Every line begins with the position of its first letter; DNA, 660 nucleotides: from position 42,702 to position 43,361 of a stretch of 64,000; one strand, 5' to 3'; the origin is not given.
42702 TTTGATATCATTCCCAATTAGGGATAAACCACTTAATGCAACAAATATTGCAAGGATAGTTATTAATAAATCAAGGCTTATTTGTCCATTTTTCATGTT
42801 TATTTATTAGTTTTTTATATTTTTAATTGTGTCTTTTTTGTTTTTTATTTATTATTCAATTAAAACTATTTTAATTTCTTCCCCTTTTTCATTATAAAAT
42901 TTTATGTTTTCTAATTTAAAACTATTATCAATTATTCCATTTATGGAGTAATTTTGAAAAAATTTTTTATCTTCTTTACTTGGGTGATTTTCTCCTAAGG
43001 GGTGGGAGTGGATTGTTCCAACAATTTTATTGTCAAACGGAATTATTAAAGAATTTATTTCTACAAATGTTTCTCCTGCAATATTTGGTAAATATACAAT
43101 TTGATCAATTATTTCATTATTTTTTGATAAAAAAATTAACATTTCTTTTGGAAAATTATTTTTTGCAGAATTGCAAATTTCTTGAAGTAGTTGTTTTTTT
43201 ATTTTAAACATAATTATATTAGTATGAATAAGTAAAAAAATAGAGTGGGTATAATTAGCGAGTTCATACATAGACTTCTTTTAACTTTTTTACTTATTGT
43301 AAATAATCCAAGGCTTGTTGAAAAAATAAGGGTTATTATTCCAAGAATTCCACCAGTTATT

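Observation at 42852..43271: JAMM/MPN+ metalloprotease embedded inside the pilus operon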

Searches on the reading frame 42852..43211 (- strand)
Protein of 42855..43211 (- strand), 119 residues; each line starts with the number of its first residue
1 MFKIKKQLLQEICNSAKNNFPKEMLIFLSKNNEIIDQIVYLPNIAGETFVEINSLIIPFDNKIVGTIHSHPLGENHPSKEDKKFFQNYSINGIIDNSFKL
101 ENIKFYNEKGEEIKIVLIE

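Call 3: search_protein_families(library=pfam, proteins=[window:42855-43211:-], max_evalue=0.1)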
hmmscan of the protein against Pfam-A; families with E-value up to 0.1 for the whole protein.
seq(119 aa): 3 families
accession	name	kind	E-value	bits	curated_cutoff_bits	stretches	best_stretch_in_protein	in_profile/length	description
PF14464.11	Prok-JAB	-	2.7e-07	30.9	25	1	6-87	2-92/114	Prokaryotic homologs of the JAB domain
PF04002.20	RadC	-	0.021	15.2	22.1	1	25-86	25-89/121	RadC-like JAB domain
PF17593.7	DUF5490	-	0.068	13.6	27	0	79-99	13-33/62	Family of unknown function (DUF5490)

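Call 4: search_solved_structures(query=window:42855-43211:-, max_evalue=1, show_alignments=3)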
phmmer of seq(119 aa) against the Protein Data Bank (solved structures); distinct sequences matched with E-value up to 1: 3.
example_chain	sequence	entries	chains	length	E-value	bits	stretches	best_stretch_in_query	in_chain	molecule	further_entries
1r5x_A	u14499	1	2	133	5.5e-18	68.7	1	2-119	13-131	AfJAMM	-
1oi0_A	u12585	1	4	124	5.9e-18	68.6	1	2-119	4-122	HYPOTHETICAL PROTEIN AF2198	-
9e5c_5d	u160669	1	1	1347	0.64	13.7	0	18-45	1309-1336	Cilia- and flagella-associated protein 61 N-terminal domain-containing protein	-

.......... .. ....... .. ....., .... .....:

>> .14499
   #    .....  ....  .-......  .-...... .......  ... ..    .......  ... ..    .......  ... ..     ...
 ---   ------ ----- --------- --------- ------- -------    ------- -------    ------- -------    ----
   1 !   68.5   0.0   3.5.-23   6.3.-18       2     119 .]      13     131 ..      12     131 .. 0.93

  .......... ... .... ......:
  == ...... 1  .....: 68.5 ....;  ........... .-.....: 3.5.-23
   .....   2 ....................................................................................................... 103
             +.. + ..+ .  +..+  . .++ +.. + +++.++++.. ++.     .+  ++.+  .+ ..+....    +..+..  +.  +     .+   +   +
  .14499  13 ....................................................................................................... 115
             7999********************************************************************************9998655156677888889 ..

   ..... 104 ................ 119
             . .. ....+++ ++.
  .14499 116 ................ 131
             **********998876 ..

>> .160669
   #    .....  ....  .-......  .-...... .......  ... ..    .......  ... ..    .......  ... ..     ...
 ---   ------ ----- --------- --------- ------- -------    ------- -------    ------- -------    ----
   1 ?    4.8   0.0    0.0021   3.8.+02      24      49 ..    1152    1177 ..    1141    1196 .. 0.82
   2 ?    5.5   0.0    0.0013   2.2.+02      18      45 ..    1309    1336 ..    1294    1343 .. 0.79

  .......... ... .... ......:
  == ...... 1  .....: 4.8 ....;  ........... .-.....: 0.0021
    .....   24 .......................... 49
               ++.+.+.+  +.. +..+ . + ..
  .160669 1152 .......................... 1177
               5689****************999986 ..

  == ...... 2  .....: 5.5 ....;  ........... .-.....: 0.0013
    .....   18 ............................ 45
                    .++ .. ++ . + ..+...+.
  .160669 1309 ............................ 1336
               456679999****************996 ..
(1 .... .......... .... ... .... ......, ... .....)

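Call 5: find_homologous_proteins(query=window:42855-43211:-, max_evalue=0.001)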
Query seq(119 aa) (119 aa): 4 proteins with E <= 0.001 among 15 candidates.
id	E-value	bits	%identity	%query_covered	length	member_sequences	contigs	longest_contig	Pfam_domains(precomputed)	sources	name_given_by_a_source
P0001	1.0e-68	247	99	100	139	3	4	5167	PF14464.12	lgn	-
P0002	4.0e-42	161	63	97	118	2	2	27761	PF14464.12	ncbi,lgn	-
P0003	6.3e-39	151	60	100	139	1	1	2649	PF14464.12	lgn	-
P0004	6.9e-28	115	49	100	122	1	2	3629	PF14464.12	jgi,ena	-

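Call 6: search_protein_families(library=ncbifam, proteins=[window:42855-43211:-], max_evalue=0.01)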
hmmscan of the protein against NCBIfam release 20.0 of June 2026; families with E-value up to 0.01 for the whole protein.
seq(119 aa): 3 families
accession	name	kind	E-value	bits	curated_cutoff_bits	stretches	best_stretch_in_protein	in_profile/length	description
TIGR00608.1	radc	subfamily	0.0023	17.7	133.85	1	11-85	105-184/218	RadC family protein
NF041370.1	desamp_Halo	equivalog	0.0031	17.4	130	1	60-83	74-97/133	desampylase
NF000642.1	PRK00024.1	equivalog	0.0095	15.6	180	0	25-85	115-178/212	RadC family protein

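Call 7: find_encoding_contigs(protein=P0002, flank=10000, max_places=4)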
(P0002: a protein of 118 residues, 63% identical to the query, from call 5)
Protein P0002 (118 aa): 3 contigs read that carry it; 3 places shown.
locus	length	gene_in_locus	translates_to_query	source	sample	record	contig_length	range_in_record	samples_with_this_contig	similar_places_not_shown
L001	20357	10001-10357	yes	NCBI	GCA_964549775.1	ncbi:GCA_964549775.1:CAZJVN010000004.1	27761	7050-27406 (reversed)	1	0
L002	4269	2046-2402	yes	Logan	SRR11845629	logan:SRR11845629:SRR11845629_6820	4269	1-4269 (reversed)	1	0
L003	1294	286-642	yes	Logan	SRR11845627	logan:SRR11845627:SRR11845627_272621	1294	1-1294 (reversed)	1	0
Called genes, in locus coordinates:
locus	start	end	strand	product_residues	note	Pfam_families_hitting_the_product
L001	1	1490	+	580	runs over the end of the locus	PF07973:tRNA_SAD, PF00587:tRNA-synt_2b, PF03129:HGTP_anticodon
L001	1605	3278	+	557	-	PF00437:T2SSE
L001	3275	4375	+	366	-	PF00482:T2SSF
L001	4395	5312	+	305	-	PF00482:T2SSF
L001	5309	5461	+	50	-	-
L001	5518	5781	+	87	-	PF04021:Class_IIIsignal (weak)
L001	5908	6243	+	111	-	PF04021:Class_IIIsignal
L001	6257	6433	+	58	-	-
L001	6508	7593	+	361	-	PF01478:Peptidase_A24, PF06819:Arc_PepC, PF06847:Arc_PepC_II (weak)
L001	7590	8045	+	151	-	-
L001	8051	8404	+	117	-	-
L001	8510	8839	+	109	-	-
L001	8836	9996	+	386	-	PF01970:TctA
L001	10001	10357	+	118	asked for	PF14464:Prok-JAB (weak)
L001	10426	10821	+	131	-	-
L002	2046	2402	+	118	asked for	PF14464:Prok-JAB (weak)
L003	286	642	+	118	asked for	PF14464:Prok-JAB (weak)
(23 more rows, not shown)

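Call 8: find_encoding_contigs(protein=P0004, flank=10000, max_places=4)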
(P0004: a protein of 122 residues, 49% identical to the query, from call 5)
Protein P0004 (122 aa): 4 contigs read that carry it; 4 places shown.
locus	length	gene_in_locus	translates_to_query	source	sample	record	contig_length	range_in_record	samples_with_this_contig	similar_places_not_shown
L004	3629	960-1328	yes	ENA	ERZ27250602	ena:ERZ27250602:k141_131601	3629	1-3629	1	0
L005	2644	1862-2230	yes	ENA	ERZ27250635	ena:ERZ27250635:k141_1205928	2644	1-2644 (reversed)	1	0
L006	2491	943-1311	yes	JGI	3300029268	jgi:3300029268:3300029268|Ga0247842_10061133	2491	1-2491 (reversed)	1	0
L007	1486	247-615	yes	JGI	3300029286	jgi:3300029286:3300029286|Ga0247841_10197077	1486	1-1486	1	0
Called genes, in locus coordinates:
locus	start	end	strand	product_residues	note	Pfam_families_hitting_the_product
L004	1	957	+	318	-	?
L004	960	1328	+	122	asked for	PF14464:Prok-JAB (weak)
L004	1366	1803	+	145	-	-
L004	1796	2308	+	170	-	-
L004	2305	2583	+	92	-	-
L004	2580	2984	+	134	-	-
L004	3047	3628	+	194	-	?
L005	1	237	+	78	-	?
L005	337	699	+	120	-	-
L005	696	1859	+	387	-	PF01970:TctA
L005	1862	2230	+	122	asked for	PF14464:Prok-JAB (weak)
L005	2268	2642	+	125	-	?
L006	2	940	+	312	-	?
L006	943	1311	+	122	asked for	PF14464:Prok-JAB (weak)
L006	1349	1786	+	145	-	-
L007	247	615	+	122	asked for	PF14464:Prok-JAB (weak)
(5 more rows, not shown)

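Call 11: find_related_loci(query=A1, collection=genome_contigs, flank=10000)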
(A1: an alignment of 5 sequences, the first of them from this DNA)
Query A1 (119 aa) in genome_contigs; peptide patterns used: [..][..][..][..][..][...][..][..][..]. (x = any residue, [..] = any of these).
63 stretches matched a pattern; 10 encode a relative of the query (tblastn E <= 1e-3); 10 distinct loci.
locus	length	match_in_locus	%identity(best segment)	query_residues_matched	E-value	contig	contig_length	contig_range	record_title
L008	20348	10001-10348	63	1-116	2e-47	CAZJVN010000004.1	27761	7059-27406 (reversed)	MAG TPA_asm: uncultured archaeon isolate SRP263991_co4_116 genome assembly, contig: NODE_2068_length_27761_cov_7.967444,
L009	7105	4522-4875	33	3-119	6e-20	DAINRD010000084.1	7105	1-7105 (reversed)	MAG TPA_asm: Archaeoglobus sp. isolate CTOTU24189 NODE_282_length_7105_cov_6.039291, whole genome shotgun sequence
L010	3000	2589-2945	34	2-119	9e-20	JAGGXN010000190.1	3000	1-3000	MAG: Archaeoglobaceae archaeon isolate AUK153 PB_MBMC_107_c_000000000038, whole genome shotgun sequence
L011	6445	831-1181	34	3-118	3e-19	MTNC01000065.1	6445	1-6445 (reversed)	MAG: Archaeoglobus sp. JdFR-41 JGI24020J35080_1003331, whole genome shotgun sequence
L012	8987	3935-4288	33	3-119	8e-19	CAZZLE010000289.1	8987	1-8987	MAG TPA_asm: uncultured archaeon isolate binchicken_co25_133 genome assembly, contig: k141_157793, whole genome shotgun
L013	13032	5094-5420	33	3-110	3e-18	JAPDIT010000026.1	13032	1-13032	MAG: Archaeoglobi archaeon isolate S5B11_HD70 c_000000001165, whole genome shotgun sequence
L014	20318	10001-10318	34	3-102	2e-17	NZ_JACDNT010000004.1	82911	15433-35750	MAG: Archaeoglobus sp. isolate GB_MAG2_100 c_000000000261, whole genome shotgun sequence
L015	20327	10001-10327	32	3-110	3e-17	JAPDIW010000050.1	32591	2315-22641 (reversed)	MAG: Archaeoglobi archaeon isolate S5B4_HD70 c_000000000432, whole genome shotgun sequence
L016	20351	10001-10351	33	4-119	5e-13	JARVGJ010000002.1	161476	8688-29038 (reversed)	MAG: Methanolobus sp. isolate M17C-73-03 NODE_2_length_161476_cov_7.061506, whole genome shotgun sequence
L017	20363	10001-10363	28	1-119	9e-10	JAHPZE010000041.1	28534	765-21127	MAG: Promethearchaeota archaeon isolate LW40_87 NODE_2094_length_28534_cov_67.609045, whole genome shotgun sequence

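Call 28: find_related_loci(query=A2, collection=metagenome_contigs, flank=8000)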
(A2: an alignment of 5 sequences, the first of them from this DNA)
Query A2 (119 aa) in metagenome_contigs; peptide patterns used: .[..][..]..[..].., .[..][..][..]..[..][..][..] (x = any residue, [..] = any of these).
572 stretches matched a pattern; 15 encode a relative of the query (tblastn E <= 1e-3); 15 distinct loci.
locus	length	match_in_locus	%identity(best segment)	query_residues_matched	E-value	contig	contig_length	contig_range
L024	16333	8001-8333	59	1-111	3e-41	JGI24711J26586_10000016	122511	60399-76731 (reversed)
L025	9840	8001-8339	52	1-113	9e-39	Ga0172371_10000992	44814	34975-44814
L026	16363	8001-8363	49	1-119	7e-35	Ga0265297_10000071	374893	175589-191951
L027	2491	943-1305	49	1-119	8e-35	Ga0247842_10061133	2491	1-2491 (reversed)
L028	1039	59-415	50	1-117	6e-36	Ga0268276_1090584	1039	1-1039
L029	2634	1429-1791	50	1-119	8e-34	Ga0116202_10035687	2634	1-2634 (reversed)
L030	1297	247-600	43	1-118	8e-32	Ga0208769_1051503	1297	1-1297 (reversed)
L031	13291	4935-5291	41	1-117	4e-29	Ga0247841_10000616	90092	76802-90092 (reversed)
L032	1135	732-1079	43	1-115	5e-29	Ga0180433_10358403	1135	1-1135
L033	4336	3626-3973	43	1-115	6e-28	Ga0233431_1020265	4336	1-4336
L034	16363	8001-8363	39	1-119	1e-27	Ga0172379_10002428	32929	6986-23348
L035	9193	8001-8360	43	1-119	1e-27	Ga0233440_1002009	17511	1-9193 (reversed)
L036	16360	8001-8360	43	1-119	1e-27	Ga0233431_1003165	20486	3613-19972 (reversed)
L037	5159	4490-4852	40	1-119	9e-25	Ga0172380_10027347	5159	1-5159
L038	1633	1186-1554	39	1-118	1e-22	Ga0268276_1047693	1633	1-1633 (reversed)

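Call 48: search_solved_structures(query=A2, max_evalue=10, show_alignments=0)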
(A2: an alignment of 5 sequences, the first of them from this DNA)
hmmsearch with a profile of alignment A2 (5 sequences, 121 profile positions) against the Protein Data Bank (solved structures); distinct sequences matched with E-value up to 10: 4.
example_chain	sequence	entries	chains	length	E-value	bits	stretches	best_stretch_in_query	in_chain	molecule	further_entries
1r5x_A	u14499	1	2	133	3e-24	88.5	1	2-121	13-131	AfJAMM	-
1oi0_A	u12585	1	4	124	3.2e-24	88.4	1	3-121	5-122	HYPOTHETICAL PROTEIN AF2198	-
2kks_A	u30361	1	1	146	6e-05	26.2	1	1-86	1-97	Uncharacterized protein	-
2qlc_A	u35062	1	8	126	0.12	15.5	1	24-87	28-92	DNA repair protein radC homolog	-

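Call 49: search_protein_families(library=pfam, proteins=[L014:8751-10001:+, L014:10392-11579:+, L016:8168-9598:+, L016:9977-10381:+, L016:10393-12108:-, L017:9701-10366:+, L017:8345-9562:-, L017:10463-12658:-], max_evalue=0.01)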
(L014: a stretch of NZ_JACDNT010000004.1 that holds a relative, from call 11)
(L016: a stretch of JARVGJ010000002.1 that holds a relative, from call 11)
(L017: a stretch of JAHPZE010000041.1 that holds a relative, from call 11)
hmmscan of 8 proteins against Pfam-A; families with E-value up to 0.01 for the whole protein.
L014:8751-10001:+ (416 aa): 1 family
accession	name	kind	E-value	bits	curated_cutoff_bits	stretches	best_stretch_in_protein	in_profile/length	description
PF00330.25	Aconitase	-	1.7e-106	357.4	28.7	1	7-407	1-463/463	Aconitase family (aconitate hydratase)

L014:10392-11579:+ (395 aa): 2 families
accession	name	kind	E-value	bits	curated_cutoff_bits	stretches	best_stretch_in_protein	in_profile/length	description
PF02080.26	TrkA_C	-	7.7e-33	112.7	27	2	116-184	2-69/71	TrkA-C domain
PF01895.24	PhoU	-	2.1e-18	66.9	23.5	2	211-296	1-88/89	PhoU domain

L016:8168-9598:+ (476 aa): 1 family
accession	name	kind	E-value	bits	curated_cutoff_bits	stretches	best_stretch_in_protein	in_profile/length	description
PF01940.21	DUF92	-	8.8e-63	212.4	27.5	1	246-465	2-251/251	Integral membrane protein DUF92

L016:9977-10381:+ (134 aa): 2 families
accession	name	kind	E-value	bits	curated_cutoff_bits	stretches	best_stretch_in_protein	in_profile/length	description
PF14464.11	Prok-JAB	-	1.1e-09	38.6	25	1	13-110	4-109/114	Prokaryotic homologs of the JAB domain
PF04002.20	RadC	-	0.0022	18.4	22.1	1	33-90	28-88/121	RadC-like JAB domain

L016:10393-12108:- (571 aa): 8 families
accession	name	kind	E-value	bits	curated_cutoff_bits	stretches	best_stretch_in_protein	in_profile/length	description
PF08448.16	PAS_4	-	1.2e-23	83.8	23.1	2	57-166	1-109/110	PAS fold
PF13426.13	PAS_9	-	1e-21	77.6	27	2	61-163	1-102/103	PAS domain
PF02518.31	HATPase_c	-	1.3e-21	77.5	26.4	1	440-550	2-109/111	Histidine kinase-, DNA gyrase B-, and HSP90-like ATPase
PF00989.32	PAS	-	1.5e-17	64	22.6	2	53-162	3-113/113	PAS fold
PF00512.31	HisKA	-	6.7e-15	55.3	26.9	1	325-390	1-65/66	His Kinase A (phospho-acceptor) domain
PF08447.18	PAS_3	-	0.00046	20.8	25.6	1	199-228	1-30/89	PAS fold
PF13188.13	PAS_8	-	0.0018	18.5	21.8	0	182-218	6-44/65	PAS domain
PF13596.12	PAS_10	-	0.0028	18.7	22.1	0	259-303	61-106/106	PAS domain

L017:9701-10366:+ (221 aa): 1 family
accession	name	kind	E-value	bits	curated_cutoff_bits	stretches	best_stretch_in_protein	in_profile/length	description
PF14464.11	Prok-JAB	-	1.7e-06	28.3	25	1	108-197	4-101/114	Prokaryotic homologs of the JAB domain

L017:8345-9562:- (405 aa): 1 family
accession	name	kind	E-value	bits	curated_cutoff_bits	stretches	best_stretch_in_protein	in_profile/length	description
PF00202.27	Aminotran_3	-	7.9e-69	232.7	30.5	1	20-401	10-401/403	Aminotransferase class-III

L017:10463-12658:- (731 aa): 6 families
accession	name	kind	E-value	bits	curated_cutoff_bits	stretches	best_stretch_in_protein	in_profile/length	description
PF00534.26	Glycos_transf_1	-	2.6e-13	50.3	26.4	1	183-351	6-163/172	Glycosyl transferases group 1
PF13692.12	Glyco_trans_1_4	-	3.3e-11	44.1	27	1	195-344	4-140/142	Glycosyl transferases group 1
PF13439.12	Glyco_transf_4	-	2.1e-05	25.1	28.5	1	82-173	72-167/170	Glycosyltransferase Family 4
PF07470.19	Glyco_hydro_88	-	6.2e-05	22.6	26.6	1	562-679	12-108/352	Glycosyl Hydrolase Family 88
PF06662.19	C5-epim_C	-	0.00031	20.7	23.3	0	649-678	33-62/188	D-glucuronyl C5-epimerase C-terminus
PF07944.18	Beta-AFase-like_GH127_cat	-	0.0009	18.8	24.9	0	565-670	110-200/376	Beta-L-arabinofuranosidase, GH127 catalytic domain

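Call 51: predict_structure(alignment_id=A5)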
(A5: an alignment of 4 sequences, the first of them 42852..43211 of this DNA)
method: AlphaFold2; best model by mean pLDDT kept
length: 119 residues; sequences in the alignment: 4
mean_pLDDT: 82.6   pTM: 0.79
mean pLDDT of the five models: 82.6, 82.6, 82.0, 79.1, 76.0
residues with pLDDT >= 90: 33; 70-90: 66; 50-70: 20; < 50: 0
segments of 3 or more residues with pLDDT < 50: none
pLDDT, mean of each block of 10 residues (from residue 1): 88 88 85 80 63 60 85 82 87 91 92 91
secondary structure, 60 per line:
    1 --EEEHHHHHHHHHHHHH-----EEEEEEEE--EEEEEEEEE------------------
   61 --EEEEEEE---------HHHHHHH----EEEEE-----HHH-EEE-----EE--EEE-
elements in order: E3-5 H6-18 E24-31 E34-42 E63-69 H79-85 E90-94 E104-106 E116-118

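Call 55: fold_search(model_id=the predicted structure, library=pdb)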
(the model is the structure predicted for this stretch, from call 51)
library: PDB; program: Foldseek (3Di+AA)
matches with E <= 10: 452; with E <= 0.001: 69
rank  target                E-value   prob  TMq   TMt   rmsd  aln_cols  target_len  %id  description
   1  1oi0_D                2.4e-10  1.00  0.82  0.90   2.6       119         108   31  CRYSTAL STRUCTURE OF AF2198, A JAB1/MPN DOMAIN PROTEIN FROM ARCHAEOGLOBUS FULGIDUS (released 2003-08-14)
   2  1oi0_A                6.3e-10  1.00  0.78  0.86   4.0       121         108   29  CRYSTAL STRUCTURE OF AF2198, A JAB1/MPN DOMAIN PROTEIN FROM ARCHAEOGLOBUS FULGIDUS (released 2003-08-14)
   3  1oi0_B                1.0e-09  1.00  0.79  0.88   2.7       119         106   30  CRYSTAL STRUCTURE OF AF2198, A JAB1/MPN DOMAIN PROTEIN FROM ARCHAEOGLOBUS FULGIDUS (released 2003-08-14)
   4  1r5x_A                1.3e-09  1.00  0.79  0.91   2.7       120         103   29  JAMM: A Metalloprotease-like Zinc Site in the Proteasome and Signalosome (released 2003-11-25)
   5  1oi0_C                3.5e-09  1.00  0.78  0.89   1.9       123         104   27  CRYSTAL STRUCTURE OF AF2198, A JAB1/MPN DOMAIN PROTEIN FROM ARCHAEOGLOBUS FULGIDUS (released 2003-08-14)
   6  5ld9_A                1.6e-06  1.00  0.73  0.67   3.7       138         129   20  Structure of deubiquitinating enzyme homolog, Pyrococcus furiosus JAMM1. (released 2017-05-17)
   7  5lda_A                4.8e-06  1.00  0.69  0.64   3.8       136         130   17  Structure of deubiquitinating enzyme homolog (Pyrococcus furiosus JAMM1) in complex with ubiquitin-like SAMP2. (released 2017-06-21)
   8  5ld9_B                7.0e-06  1.00  0.74  0.70   3.5       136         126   19  Structure of deubiquitinating enzyme homolog, Pyrococcus furiosus JAMM1. (released 2017-05-17)
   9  4o8x_B                2.5e-05  1.00  0.70  0.53   5.0       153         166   14  Zinc-bound Rpn11 in complex with Rpn8 (released 2014-01-22)
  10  2kks_MODEL_1_A        2.8e-05  1.00  0.71  0.60   3.8       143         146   19  Solution Structure Of Protein DSY2949 From Desulfitobacterium hafniense. Northeast Structural Genomics Consort (released 2009-08-25)
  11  9eg1_E                4.2e-05  1.00  0.71  0.32   5.5       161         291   16  COP9 signalosome deneddylation complex with cullin-5 (released 2025-12-03)
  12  5u4p_B                4.2e-05  1.00  0.63  0.50   5.8       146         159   15  Protein-protein complex between 26S proteasome regulatory subunit RPN8, RPN11, and Ubiquitin S31 (released 2017-09-06)
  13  9egl_E                5.0e-05  1.00  0.69  0.31   5.7       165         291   16  Cryo-EM structure of COP9 signalosome precatalytic state with neddylated cullin-3 (released 2025-12-03)
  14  3jck_MODEL_1_G        6.5e-05  1.00  0.73  0.37   4.0       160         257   13  Structure of the yeast 26S proteasome lid sub-complex (released 2016-01-20)
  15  5w83_B                6.5e-05  1.00  0.68  0.53   6.0       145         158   14  Rpn8/Rpn11 dimer complex (released 2017-09-06)
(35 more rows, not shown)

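Call 56: search_protein_representatives(alignment_id=A5)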
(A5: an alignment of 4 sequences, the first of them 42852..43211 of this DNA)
Query: 4 sequences, 119 profile positions. Proteins with E-value up to 0.001 (for the whole library): 390; up to 1e-10: 164; up to 1e-30: 2. The best 150 are listed.
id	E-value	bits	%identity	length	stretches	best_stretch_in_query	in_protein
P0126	1.1e-37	144.8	-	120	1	1-117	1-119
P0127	8.1e-34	132.3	-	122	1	1-116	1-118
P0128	7.3e-29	116.3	-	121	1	2-115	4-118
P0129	1.7e-26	108.6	-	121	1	1-115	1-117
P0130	8.1e-25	103.2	-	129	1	2-116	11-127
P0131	2.4e-24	101.7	-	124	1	1-118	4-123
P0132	3.3e-24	101.2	-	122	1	1-115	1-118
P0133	2.0e-23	98.7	-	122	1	1-119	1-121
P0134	2.9e-22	95.0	-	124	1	3-118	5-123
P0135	3.3e-22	94.8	-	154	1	2-116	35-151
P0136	4.7e-22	94.3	-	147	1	2-116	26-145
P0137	7.3e-22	93.7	-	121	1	2-118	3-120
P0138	2.8e-21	91.8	-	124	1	1-115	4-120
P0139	2.9e-21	91.7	-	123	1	1-115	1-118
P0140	4.1e-21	91.3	-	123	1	1-115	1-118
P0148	1.4e-19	86.3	-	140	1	4-115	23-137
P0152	3.5e-19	85.1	-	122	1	1-118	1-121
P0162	6.4e-18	81.0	-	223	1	4-113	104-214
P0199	1.3e-14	70.3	-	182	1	3-115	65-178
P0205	3.5e-14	68.9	-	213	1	3-118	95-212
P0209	4.7e-14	68.5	-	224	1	3-115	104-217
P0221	2.1e-13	66.4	-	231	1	8-113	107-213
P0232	1.2e-12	64.0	-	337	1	3-113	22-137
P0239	2.1e-12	63.2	-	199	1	3-115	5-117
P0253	4.8e-12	62.0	-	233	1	3-115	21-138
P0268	1.8e-11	60.2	-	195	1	3-116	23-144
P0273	2.2e-11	59.9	-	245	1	5-117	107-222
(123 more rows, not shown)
